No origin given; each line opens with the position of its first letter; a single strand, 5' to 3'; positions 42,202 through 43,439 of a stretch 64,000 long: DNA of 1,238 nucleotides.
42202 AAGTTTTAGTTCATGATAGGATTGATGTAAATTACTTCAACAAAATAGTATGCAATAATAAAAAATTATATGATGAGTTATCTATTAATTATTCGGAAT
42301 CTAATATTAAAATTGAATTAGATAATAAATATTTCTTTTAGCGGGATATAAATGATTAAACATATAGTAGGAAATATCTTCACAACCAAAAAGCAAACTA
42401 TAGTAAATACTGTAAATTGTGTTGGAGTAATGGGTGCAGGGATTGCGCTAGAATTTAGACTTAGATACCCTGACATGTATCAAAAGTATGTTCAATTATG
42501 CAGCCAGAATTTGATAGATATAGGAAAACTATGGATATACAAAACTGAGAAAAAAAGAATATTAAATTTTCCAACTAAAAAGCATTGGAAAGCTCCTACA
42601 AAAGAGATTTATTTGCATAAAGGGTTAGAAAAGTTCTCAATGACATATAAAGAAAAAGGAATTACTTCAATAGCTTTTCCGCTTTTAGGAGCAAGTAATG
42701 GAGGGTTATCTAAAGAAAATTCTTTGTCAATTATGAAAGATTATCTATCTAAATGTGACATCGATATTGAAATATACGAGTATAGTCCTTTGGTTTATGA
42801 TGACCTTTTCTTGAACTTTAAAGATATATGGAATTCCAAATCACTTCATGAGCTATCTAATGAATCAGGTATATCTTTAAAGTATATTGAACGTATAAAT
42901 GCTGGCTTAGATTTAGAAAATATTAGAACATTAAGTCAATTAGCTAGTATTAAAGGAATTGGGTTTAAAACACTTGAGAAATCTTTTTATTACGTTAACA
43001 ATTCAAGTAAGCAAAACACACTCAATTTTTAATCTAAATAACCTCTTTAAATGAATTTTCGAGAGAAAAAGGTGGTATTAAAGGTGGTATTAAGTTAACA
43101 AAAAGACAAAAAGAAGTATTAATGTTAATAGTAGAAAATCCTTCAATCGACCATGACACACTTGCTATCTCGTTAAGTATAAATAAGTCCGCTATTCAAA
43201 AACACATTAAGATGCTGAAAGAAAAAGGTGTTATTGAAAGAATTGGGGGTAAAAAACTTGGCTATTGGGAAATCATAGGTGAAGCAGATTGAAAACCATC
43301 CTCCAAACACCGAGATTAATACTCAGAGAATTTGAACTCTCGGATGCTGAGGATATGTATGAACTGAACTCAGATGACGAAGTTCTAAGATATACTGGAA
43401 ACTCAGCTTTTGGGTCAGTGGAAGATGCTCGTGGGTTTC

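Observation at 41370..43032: DarT-DarG ssDNA ADP-ribosylation toxin-antitoxin/defence module beside guaA, with an atypical N-terminal extension on DarT and a short DarG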

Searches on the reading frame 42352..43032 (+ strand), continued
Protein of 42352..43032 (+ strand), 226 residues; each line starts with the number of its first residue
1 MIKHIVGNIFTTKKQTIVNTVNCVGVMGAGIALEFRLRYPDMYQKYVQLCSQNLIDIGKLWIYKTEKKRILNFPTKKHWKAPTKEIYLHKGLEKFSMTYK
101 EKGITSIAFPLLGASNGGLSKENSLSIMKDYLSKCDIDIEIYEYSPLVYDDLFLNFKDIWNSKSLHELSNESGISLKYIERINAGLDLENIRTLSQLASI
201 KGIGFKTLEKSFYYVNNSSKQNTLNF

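Call 67: search_protein_families(library=pfam, proteins=[L015:2488-3993:+, L016:2250-3260:+, L021:213-1418:+, L032:233-1195:+, L044:3094-3984:+, L045:98-1087:+, L070:795-2066:+, L074:710-1780:+, L081:2549-3937:+, L076:2334-3446:+], max_evalue=0.001)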
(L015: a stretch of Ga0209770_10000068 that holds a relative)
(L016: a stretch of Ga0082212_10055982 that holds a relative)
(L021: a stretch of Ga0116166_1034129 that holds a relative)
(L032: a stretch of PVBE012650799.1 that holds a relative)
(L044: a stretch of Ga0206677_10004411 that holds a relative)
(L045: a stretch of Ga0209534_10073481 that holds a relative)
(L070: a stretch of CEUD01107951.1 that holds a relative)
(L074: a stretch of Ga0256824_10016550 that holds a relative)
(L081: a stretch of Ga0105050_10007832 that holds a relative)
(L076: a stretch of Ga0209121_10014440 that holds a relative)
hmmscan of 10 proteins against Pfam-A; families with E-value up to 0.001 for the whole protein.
L015:2488-3993:+ (502 aa): 1 family
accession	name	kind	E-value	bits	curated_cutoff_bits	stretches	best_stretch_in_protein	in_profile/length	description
PF14487.12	DarT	-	1.7e-42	145.9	22.5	1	315-500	1-201/201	ssDNA thymidine ADP-ribosyltransferase, DarT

L016:2250-3260:+ (337 aa): 1 family
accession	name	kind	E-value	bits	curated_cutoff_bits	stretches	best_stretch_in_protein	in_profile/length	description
PF14487.12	DarT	-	2.8e-38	132.1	22.5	1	160-337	1-201/201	ssDNA thymidine ADP-ribosyltransferase, DarT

L021:213-1418:+ (402 aa): 6 families
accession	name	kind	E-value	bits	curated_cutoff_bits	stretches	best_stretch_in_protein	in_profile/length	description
PF14487.12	DarT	-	1.5e-47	162.4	22.5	1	198-382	1-201/201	ssDNA thymidine ADP-ribosyltransferase, DarT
PF07719.23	TPR_2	-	5.3e-12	45.3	27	1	83-114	2-33/34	Tetratricopeptide repeat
PF00515.34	TPR_1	-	8.1e-12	44.9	27.8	1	84-114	3-33/34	Tetratricopeptide repeat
PF13414.12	TPR_11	-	1.9e-10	40.7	26.8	1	96-128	8-40/42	TPR repeat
PF13181.12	TPR_8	-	1.8e-07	31.2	25.7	0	84-114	3-33/34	Tetratricopeptide repeat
PF04212.24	MIT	-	0.00051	20.5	30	0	49-78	4-33/66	MIT (microtubule interacting and transport) domain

L032:233-1195:+ (321 aa): 3 families
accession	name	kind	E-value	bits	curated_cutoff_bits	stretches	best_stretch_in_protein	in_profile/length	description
PF14487.12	DarT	-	1.6e-34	119.8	22.5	1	141-309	1-182/201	ssDNA thymidine ADP-ribosyltransferase, DarT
PF00805.28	Pentapeptide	-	6.5e-24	83.6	20.2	2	66-104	2-40/40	Pentapeptide repeats (8 copies)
PF13599.13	Pentapeptide_4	-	0.00086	19.8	38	0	29-83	20-74/78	Pentapeptide repeat region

L044:3094-3984:+ (297 aa): 1 family
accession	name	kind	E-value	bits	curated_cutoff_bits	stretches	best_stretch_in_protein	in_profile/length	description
PF14487.12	DarT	-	2.9e-32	112.5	22.5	1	118-282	1-179/201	ssDNA thymidine ADP-ribosyltransferase, DarT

L045:98-1087:+ (330 aa): 1 family
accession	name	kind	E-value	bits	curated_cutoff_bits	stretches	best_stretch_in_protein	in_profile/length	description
PF14487.12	DarT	-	2.3e-25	90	22.5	1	153-329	6-200/201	ssDNA thymidine ADP-ribosyltransferase, DarT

L070:795-2066:+ (424 aa): 2 families
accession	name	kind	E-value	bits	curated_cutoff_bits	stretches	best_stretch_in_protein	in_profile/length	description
PF14487.12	DarT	-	8.1e-45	153.5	22.5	1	240-420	1-197/201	ssDNA thymidine ADP-ribosyltransferase, DarT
PF22531.2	DUF7002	-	5e-05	23.4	27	1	239-349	3-111/195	Family of unknown function (DUF7002)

L074:710-1780:+ (357 aa): 1 family
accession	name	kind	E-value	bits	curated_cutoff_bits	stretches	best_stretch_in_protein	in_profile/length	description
PF14487.12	DarT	-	1.3e-36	126.6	22.5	1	170-357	2-201/201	ssDNA thymidine ADP-ribosyltransferase, DarT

L081:2549-3937:+ (463 aa): 2 families
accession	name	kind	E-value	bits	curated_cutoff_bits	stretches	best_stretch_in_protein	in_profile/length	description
PF14487.12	DarT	-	6.3e-40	137.5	22.5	1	277-462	1-200/201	ssDNA thymidine ADP-ribosyltransferase, DarT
PF08238.18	Sel1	-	5e-21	74.8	30.7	2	31-64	3-36/36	Sel1 repeat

L076:2334-3446:+ (371 aa): 1 family
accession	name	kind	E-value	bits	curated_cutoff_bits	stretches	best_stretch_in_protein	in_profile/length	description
PF14487.12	DarT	-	4.3e-33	115.2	22.5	1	163-340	1-190/201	ssDNA thymidine ADP-ribosyltransferase, DarT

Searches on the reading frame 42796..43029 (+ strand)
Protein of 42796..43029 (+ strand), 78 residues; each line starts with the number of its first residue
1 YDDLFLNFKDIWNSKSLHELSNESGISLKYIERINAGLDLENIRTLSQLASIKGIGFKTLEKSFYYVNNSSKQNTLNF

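Call 40: search_protein_families(library=pfam, proteins=[window:42796-43029:+], max_evalue=1)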
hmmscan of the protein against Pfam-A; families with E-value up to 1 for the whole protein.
seq(78 aa): 2 families
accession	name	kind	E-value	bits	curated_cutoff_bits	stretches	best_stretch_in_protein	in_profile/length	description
PF12836.13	HHH_3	-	0.017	15.6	27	1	13-62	9-59/65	Helix-hairpin-helix motif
PF14520.12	HHH_5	-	0.073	14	27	1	24-62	8-50/57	Helix-hairpin-helix domain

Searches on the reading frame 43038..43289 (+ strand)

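Call 56: search_protein_families(library=ncbifam, proteins=[window:43038-43289:+], max_evalue=0.01)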
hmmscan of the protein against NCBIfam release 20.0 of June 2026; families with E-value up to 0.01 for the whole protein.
window:43038-43289:+ (84 aa): 18 families
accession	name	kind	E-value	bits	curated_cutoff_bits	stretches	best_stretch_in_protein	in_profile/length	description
NF038251.1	AdcR_fam_Zn_TF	equivalog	2.7e-07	30.9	175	1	13-69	27-82/143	zinc-dependent MarR family transcriptional regulator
NF053606.1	Sta1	subfamily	5.3e-07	29.7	80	1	20-69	18-67/100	Sta1 family transcriptional regulator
TIGR01884.1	cas_HTH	subfamily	1e-06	28.3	60.2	1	18-76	138-196/202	CRISPR-associated CARF protein Csa3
NF040939.2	trans_reg_lrs14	equivalog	2.2e-05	24.4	90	1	19-69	18-69/103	Lrs14 family HTH-type transcriptional regulator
NF053758.1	ChrTpTrnRegChrS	equivalog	4.2e-05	23.4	250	1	18-69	10-61/158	chromate efflux transcriptional regulator ChrS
TIGR00498.1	lexA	equivalog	6.3e-05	22.6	110.95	1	19-72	3-62/203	transcriptional repressor LexA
NF053777.1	Saro0803TransReg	equivalog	0.00018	21.2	200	1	18-69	33-84/140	Saro_0803 family transcriptional regulator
NF008850.0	PRK11886.1-5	equivalog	0.00045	19.5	489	1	22-65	6-49/320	bifunctional biotin--[acetyl-CoA-carboxylase] ligase/biotin operon repressor BirA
NF007416.0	PRK09954.1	equivalog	0.00067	18.7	561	1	21-69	2-50/362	sugar kinase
NF041397.1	TranRegGlpR_Halo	equivalog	0.0008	19.1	300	1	22-71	5-54/253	HTH-type transcriptional regulator GlpR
NF053704.1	TransRegCcpNBacil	equivalog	0.00094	18.6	260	1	18-76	1-57/208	transcriptional regulator CcpN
TIGR01889.1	Staph_reg_Sar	paralog_domain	0.00095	19.5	62.6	1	10-67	13-74/109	staphylococcal accessory regulator family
NF007720.0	PRK10411.1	equivalog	0.0015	17.9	259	1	21-72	3-54/243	L-fucose operon activator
NF040947.1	trans_reg_LysM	equivalog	0.002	17.9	180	1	25-69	6-50/136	HTH-type transcriptional regulator LysM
NF040820.1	trans_reg_LrpA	equivalog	0.0021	18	250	1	22-76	4-62/141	HTH-type transcriptional regulator LrpA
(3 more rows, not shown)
